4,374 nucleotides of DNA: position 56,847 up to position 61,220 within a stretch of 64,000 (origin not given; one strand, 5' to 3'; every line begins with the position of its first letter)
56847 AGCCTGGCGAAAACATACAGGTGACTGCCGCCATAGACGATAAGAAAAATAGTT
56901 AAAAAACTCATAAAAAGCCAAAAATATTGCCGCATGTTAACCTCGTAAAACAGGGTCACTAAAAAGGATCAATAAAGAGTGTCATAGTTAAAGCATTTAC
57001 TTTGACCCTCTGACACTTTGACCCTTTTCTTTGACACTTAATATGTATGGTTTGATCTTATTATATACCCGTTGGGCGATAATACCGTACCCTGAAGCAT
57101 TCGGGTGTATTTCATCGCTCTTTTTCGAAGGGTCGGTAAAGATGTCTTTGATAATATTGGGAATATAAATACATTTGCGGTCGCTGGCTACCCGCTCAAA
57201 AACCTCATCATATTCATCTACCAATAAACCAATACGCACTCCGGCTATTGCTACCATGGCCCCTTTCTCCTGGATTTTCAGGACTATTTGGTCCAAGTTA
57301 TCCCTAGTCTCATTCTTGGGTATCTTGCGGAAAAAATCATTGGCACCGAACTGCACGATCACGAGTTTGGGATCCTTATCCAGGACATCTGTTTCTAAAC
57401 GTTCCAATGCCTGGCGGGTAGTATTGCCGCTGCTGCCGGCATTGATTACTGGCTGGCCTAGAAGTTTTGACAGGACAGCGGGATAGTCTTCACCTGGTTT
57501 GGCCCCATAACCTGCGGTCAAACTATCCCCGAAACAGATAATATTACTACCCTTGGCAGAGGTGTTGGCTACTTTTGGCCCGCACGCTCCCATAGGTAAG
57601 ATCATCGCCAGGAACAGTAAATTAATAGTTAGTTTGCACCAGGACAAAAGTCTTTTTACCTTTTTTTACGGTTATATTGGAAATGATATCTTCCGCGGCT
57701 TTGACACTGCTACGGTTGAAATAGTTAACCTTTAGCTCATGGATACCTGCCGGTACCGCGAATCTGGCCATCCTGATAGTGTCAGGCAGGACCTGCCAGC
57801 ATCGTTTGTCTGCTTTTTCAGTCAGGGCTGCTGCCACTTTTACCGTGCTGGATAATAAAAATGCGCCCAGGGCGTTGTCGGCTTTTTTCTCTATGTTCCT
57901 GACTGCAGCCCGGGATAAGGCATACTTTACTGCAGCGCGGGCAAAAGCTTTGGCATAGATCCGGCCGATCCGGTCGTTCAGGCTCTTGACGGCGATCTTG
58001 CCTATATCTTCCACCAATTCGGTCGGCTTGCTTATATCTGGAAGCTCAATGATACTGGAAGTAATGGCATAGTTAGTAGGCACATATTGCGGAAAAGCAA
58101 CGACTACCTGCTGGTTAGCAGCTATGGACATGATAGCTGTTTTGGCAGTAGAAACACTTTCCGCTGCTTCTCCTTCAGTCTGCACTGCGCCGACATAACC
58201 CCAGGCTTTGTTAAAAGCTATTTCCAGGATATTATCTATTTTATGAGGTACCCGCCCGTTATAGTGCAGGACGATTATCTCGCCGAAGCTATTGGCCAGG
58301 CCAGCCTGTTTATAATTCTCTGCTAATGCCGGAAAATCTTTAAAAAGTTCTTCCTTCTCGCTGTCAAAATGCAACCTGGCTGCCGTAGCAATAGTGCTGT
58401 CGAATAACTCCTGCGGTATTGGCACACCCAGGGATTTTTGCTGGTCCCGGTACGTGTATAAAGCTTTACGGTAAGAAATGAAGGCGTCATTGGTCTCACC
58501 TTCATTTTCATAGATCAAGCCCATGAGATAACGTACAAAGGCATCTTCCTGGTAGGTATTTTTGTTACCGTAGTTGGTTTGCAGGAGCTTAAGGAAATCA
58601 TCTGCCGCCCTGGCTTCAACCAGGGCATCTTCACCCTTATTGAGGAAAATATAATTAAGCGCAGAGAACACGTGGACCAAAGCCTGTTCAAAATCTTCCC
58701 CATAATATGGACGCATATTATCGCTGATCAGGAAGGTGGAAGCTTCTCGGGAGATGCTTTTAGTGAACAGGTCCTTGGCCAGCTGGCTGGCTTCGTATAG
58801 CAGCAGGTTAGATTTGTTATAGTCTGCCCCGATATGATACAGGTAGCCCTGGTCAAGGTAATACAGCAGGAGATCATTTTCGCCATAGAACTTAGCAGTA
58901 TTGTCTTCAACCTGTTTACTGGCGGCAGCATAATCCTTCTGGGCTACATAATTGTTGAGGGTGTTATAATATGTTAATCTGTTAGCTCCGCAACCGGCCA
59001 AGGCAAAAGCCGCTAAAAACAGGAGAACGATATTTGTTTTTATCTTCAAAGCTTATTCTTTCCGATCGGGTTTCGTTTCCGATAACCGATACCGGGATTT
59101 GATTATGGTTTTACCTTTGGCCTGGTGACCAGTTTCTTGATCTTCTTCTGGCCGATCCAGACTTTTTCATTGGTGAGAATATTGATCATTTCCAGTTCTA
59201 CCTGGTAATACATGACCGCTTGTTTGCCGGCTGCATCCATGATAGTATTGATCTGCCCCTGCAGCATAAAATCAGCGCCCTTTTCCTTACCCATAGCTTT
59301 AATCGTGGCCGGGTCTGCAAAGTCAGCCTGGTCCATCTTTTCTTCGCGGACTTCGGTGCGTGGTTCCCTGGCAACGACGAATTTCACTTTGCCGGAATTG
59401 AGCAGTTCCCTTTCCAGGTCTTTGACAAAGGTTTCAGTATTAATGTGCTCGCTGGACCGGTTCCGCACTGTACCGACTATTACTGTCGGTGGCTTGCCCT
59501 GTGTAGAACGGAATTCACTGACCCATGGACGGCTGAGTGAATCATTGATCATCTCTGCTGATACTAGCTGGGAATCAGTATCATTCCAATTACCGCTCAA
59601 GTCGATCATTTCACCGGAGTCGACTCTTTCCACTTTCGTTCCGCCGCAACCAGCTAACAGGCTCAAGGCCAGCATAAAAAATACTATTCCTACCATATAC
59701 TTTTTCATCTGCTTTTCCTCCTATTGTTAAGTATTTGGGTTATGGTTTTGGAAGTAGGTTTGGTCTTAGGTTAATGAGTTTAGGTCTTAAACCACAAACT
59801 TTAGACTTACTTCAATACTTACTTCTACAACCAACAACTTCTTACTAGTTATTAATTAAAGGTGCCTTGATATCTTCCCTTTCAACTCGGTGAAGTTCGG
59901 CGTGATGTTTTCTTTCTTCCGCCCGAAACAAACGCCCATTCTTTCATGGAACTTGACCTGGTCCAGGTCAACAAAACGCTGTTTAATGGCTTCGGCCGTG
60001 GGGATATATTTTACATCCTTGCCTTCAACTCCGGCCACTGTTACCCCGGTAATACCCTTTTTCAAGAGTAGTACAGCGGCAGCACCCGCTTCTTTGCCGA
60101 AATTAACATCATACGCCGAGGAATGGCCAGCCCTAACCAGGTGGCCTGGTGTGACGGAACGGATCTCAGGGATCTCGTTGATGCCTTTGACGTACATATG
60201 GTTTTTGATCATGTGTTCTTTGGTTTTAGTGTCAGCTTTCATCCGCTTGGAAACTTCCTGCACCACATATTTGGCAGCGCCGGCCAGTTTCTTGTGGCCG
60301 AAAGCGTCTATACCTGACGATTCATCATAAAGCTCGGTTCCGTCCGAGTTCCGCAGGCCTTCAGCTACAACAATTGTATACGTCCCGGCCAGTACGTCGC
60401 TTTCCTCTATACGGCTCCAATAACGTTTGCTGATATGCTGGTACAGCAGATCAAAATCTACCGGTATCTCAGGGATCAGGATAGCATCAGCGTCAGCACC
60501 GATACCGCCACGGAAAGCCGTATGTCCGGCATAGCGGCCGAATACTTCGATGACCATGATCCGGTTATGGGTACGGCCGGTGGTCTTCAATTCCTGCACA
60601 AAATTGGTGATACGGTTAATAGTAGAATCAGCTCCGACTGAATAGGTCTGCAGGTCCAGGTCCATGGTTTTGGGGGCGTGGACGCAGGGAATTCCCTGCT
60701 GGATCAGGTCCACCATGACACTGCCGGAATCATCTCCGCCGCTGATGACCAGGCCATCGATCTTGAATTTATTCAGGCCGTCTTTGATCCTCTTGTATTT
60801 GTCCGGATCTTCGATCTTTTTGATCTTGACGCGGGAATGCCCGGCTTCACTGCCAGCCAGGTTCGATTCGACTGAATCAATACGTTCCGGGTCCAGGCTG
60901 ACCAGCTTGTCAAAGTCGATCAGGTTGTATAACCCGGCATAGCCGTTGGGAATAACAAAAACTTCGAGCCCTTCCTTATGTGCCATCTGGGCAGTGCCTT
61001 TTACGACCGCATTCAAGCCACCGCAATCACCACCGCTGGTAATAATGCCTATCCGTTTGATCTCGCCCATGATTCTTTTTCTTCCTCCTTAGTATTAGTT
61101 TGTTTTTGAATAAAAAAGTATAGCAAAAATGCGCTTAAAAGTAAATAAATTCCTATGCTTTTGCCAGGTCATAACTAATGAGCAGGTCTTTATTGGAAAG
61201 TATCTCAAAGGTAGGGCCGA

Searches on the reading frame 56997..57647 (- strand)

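Call 30: search_protein_families(library=pfam, proteins=[window:56997-57647:-], max_evalue=0.001)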
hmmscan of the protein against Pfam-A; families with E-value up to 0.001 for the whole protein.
window:56997-57647:- (216 aa): 4 families
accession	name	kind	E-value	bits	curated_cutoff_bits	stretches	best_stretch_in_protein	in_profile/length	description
PF13472.12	Lipase_GDSL_2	-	1.7e-28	100.8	32.9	1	38-188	1-177/178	GDSL-like Lipase/Acylhydrolase family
PF00657.28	Lipase_GDSL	-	1.3e-18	68.4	23.6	1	36-194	1-208/208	GDSL-like Lipase/Acylhydrolase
PF25182.1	NonGDSL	-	1.9e-07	31.1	80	1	37-130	31-132/220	Non-GDSL lipase-like family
PF14606.12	Lipase_GDSL_3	-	1.9e-05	25.5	27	1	35-78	3-47/178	GDSL-like Lipase/Acylhydrolase family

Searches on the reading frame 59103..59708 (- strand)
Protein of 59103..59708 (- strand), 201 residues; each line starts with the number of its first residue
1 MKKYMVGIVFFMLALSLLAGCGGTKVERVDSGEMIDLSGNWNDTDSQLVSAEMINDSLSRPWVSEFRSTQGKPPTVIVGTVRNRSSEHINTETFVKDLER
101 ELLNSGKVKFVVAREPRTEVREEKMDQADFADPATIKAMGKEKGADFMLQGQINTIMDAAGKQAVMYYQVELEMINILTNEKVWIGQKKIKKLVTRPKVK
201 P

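Call 30: search_protein_families(library=pfam, proteins=[window:59103-59708:-], max_evalue=0.001)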
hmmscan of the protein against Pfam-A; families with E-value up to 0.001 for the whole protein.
window:59103-59708:- (201 aa): 1 family
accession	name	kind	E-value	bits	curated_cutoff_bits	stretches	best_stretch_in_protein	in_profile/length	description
PF13036.11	LpoB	-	1.2e-43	149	22.3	1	45-190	1-147/147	Peptidoglycan-synthase activator LpoB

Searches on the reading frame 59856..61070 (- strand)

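Call 30: search_protein_families(library=pfam, proteins=[window:59856-61070:-], max_evalue=0.001)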
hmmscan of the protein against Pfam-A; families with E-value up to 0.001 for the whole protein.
window:59856-61070:- (404 aa): 1 family
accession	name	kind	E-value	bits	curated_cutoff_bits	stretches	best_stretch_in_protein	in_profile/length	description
PF00365.25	PFK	-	2.8e-60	204.5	30.9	1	6-335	1-276/277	Phosphofructokinase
